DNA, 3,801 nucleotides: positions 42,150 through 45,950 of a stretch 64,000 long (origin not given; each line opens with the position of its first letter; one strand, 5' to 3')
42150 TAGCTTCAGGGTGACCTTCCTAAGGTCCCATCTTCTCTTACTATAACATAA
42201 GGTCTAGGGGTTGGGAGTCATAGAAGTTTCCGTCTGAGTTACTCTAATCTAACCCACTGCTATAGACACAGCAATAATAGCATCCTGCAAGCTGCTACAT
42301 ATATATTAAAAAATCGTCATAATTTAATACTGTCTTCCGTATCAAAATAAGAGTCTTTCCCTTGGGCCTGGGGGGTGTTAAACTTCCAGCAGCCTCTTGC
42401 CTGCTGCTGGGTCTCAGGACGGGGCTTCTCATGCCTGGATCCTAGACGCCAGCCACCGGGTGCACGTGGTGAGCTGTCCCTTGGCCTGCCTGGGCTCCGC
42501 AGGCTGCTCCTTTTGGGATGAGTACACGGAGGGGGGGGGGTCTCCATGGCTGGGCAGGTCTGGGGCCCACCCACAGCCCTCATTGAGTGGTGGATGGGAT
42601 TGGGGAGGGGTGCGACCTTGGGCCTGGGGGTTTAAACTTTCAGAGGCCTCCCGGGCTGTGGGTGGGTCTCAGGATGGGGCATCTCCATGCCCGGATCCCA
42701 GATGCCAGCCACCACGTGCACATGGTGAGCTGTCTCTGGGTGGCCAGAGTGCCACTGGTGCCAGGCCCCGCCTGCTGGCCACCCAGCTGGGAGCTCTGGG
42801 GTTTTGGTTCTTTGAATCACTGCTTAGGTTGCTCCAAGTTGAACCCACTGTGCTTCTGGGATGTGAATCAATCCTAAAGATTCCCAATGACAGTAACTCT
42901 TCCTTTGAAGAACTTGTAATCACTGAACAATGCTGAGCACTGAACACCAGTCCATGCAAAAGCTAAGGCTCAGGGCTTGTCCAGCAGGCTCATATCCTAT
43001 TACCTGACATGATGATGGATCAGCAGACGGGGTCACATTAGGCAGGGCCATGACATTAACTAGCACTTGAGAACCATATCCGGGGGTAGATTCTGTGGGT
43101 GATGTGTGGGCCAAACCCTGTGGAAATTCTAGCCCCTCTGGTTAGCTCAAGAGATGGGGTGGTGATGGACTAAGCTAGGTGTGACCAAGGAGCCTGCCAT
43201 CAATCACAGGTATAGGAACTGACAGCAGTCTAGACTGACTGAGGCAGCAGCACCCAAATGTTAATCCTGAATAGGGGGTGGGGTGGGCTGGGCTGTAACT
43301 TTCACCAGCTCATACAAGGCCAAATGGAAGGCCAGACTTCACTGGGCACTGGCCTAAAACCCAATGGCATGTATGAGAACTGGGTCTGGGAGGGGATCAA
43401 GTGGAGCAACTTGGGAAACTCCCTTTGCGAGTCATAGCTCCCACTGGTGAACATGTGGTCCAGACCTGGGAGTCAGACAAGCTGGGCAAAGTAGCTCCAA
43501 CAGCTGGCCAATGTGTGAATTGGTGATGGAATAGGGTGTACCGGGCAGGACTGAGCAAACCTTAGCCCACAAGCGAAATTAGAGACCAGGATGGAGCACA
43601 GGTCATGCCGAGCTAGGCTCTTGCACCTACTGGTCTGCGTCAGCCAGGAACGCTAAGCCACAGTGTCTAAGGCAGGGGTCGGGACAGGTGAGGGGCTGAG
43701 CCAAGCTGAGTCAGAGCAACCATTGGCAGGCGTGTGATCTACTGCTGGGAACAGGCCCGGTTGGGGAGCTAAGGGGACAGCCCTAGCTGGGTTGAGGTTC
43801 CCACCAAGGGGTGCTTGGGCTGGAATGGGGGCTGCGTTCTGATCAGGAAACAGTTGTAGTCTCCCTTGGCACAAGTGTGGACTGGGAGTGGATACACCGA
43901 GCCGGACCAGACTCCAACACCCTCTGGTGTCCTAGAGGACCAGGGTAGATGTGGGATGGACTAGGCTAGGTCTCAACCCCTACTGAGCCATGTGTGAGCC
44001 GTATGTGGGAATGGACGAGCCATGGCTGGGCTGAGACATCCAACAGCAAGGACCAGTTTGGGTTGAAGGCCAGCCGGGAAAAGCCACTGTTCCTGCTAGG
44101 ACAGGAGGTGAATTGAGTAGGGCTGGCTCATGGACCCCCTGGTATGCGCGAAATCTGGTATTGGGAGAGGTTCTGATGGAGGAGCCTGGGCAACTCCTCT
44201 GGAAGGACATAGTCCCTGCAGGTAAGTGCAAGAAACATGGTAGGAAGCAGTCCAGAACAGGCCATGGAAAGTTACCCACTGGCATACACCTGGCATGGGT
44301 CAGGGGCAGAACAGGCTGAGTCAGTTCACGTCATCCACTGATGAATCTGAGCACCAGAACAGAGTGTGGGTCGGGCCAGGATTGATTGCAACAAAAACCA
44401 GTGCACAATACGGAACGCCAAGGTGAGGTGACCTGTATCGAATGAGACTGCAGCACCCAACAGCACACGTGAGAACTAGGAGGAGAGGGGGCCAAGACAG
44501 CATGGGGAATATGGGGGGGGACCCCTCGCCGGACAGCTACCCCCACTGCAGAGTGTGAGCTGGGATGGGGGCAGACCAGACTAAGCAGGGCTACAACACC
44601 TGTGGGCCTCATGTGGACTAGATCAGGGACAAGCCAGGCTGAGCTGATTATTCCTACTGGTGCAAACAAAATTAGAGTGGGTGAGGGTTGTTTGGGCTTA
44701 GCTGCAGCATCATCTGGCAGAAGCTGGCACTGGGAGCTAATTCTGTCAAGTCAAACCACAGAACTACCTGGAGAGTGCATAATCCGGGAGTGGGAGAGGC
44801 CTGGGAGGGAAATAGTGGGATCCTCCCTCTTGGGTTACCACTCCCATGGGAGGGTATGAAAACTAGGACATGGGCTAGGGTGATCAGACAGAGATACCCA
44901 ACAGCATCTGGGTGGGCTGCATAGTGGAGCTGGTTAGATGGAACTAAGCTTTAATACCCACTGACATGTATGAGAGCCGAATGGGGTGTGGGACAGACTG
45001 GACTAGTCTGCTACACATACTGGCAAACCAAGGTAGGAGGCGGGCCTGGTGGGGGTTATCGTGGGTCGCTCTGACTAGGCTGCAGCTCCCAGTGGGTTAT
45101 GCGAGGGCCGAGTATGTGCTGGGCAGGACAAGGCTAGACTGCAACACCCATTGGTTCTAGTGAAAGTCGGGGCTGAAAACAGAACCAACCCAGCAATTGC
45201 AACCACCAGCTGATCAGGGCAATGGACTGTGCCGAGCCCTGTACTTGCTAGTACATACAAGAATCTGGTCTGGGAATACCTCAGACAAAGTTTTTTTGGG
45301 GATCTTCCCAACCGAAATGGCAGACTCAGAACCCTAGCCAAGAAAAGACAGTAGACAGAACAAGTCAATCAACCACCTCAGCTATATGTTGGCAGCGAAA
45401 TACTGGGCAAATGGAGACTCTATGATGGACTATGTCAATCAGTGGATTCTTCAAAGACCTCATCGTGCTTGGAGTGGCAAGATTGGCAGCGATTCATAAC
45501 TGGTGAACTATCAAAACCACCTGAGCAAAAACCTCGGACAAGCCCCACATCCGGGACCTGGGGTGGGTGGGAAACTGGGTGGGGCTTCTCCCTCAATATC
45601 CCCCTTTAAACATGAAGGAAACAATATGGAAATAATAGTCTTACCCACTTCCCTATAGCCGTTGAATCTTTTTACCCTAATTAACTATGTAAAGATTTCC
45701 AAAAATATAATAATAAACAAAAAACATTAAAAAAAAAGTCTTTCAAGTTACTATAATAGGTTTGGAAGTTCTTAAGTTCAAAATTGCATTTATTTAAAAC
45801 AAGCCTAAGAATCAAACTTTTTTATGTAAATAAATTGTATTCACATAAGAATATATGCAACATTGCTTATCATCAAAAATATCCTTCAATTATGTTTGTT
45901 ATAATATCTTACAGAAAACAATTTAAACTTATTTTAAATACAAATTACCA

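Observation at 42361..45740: A 3.4-kb composite element ends in a polyA signal and A-tract inside an RNF17 intron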

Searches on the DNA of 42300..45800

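Call 41: search_rna_families(source=window, start=42300, end=45800, threshold=evalue, max_evalue=5)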
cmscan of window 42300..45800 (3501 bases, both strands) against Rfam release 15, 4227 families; matches with E-value up to 5: 1.
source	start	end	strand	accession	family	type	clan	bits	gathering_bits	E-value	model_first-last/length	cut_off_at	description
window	45286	45383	-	RF02042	HOTTIP_3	Gene; lncRNA;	-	9.9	50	2.8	1-353/353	no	HOXA transcript at the distal tip, conserved region 3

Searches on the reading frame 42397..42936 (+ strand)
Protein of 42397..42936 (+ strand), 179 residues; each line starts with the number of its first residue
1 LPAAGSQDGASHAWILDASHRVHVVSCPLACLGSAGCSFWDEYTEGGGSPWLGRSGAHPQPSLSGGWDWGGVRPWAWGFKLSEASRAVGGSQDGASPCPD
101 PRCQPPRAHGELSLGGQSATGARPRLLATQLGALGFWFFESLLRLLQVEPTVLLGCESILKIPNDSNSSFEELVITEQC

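Call 35: find_encoding_contigs(protein=window:42397-42936:+, flank=10000, max_places=10)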
Protein window:42397-42936:+ (179 aa): no gene with exactly this product is on record in the collection.
